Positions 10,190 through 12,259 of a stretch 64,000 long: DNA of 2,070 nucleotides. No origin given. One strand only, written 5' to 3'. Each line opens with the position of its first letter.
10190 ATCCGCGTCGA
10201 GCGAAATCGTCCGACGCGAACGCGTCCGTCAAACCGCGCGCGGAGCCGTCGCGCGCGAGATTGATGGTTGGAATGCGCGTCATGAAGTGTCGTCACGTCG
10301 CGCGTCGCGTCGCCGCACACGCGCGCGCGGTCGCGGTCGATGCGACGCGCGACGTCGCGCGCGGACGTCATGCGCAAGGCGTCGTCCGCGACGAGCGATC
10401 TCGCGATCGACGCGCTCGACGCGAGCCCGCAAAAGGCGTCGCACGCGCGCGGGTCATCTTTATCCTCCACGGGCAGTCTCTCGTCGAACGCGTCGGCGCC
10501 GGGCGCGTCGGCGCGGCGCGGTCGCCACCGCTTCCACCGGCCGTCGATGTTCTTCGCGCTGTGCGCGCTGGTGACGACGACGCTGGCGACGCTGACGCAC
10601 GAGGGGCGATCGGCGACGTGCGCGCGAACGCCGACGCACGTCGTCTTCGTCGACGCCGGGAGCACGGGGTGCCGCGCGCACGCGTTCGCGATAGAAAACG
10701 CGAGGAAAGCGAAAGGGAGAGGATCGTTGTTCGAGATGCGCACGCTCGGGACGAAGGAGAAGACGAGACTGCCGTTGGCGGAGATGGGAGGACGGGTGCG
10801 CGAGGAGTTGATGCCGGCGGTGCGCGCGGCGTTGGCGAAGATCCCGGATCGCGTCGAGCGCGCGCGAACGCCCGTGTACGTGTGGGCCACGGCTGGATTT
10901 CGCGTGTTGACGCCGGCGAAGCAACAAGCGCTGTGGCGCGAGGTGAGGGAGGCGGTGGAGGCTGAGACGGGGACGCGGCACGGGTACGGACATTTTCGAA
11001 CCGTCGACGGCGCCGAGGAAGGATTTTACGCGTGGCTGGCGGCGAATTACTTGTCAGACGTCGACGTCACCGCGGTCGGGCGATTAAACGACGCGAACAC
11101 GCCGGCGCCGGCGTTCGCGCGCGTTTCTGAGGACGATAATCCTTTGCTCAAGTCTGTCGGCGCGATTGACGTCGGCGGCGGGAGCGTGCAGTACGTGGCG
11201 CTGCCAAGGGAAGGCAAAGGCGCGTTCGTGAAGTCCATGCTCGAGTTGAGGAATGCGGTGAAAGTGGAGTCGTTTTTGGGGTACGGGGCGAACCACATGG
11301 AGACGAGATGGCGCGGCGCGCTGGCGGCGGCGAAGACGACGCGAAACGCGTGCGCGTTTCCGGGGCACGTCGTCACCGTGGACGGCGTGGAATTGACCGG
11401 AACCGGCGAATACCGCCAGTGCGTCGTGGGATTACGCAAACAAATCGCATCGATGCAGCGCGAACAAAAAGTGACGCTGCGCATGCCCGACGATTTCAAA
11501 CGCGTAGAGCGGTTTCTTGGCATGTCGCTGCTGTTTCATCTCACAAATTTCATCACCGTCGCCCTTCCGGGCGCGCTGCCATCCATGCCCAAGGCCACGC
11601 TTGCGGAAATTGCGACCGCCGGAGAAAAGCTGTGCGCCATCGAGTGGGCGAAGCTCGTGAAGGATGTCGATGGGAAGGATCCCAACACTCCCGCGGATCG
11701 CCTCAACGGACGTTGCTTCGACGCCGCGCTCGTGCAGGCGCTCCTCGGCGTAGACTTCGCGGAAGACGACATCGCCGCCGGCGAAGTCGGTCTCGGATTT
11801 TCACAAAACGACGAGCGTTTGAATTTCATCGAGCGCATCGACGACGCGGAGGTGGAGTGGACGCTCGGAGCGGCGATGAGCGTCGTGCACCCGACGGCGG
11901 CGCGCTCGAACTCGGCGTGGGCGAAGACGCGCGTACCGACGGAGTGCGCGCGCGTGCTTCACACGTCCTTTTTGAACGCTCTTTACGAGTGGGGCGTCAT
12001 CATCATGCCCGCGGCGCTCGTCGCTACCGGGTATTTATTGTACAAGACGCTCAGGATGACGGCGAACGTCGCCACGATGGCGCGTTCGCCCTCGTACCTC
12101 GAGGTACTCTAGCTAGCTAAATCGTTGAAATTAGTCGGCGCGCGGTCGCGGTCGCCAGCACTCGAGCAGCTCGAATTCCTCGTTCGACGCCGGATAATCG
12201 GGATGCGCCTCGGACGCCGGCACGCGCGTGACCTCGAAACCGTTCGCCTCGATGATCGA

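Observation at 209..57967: Hidden 5'-proximal introns with an almost invariant GTGCG donor and (G)ACTGACG branch site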

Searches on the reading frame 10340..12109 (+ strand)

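Call 55: search_protein_families(library=pfam, max_evalue=0.001, proteins=[window:10340-12109:+])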
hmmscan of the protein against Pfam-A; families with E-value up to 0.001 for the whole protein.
window:10340-12109:+ (590 aa): 1 family
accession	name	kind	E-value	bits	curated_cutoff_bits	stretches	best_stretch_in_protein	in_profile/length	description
PF01150.23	GDA1_CD39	-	2e-34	119.4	24.9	1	98-519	8-414/423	GDA1/CD39 (nucleoside phosphatase) family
